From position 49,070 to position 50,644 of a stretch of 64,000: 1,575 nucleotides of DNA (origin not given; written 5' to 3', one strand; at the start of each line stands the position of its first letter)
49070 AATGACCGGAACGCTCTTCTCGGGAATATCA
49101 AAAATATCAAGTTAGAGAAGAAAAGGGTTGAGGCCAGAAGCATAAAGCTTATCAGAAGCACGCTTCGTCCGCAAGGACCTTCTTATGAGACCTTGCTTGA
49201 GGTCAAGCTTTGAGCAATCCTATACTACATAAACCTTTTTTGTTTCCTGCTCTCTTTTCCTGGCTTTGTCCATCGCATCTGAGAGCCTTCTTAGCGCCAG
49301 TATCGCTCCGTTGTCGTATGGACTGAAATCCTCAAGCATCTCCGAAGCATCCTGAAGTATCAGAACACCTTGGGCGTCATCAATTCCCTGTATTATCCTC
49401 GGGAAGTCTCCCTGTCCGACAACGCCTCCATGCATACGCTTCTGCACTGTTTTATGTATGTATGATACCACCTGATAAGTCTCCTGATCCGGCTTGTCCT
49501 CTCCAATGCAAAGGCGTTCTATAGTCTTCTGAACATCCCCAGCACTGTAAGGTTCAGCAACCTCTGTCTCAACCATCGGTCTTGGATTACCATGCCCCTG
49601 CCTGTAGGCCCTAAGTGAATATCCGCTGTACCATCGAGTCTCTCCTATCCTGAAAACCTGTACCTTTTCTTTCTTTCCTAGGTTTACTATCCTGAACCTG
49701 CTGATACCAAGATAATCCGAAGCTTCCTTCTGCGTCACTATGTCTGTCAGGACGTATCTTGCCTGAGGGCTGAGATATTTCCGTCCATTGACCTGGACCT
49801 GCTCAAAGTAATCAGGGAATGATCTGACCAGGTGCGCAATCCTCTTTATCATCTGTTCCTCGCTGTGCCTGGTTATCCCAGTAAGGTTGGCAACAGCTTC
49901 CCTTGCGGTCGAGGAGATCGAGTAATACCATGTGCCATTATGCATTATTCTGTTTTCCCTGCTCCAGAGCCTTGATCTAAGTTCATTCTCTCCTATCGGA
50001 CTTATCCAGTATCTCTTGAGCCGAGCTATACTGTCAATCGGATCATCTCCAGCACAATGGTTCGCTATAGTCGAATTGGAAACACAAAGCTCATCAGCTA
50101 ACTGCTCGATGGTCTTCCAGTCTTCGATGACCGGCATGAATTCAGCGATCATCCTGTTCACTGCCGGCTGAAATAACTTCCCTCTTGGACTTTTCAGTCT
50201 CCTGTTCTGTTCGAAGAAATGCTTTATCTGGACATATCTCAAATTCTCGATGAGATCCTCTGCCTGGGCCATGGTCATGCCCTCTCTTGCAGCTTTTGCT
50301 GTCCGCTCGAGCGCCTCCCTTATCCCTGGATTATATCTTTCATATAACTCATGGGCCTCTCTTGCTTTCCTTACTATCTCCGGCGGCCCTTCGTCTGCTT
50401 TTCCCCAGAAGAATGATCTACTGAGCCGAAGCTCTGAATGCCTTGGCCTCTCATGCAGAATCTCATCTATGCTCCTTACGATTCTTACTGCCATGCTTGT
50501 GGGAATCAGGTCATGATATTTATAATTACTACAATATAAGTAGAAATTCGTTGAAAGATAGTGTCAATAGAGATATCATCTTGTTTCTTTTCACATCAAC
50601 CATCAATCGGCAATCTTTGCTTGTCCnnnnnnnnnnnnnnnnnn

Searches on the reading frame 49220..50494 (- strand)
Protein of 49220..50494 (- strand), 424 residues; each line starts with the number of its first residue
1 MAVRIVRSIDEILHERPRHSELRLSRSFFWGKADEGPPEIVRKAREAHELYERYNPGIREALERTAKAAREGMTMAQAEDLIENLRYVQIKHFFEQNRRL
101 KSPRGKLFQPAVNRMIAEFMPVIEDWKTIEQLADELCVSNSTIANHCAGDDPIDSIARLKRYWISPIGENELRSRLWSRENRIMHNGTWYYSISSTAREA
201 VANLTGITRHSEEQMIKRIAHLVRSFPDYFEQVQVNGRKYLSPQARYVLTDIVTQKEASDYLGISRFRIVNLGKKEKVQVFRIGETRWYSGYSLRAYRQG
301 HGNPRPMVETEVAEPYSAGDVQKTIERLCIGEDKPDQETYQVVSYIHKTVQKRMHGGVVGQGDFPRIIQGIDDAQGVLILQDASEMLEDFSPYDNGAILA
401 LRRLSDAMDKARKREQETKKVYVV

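Call 19: search_protein_families(library=pfam, proteins=[window:49220-50494:-], max_evalue=0.001)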
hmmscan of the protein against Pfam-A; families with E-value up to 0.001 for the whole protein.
window:49220-50494:- (424 aa): 1 family
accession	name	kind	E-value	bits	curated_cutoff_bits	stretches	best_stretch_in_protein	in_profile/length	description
PF01381.28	HTH_3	-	0.00083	19.8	23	0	128-145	11-28/55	Helix-turn-helix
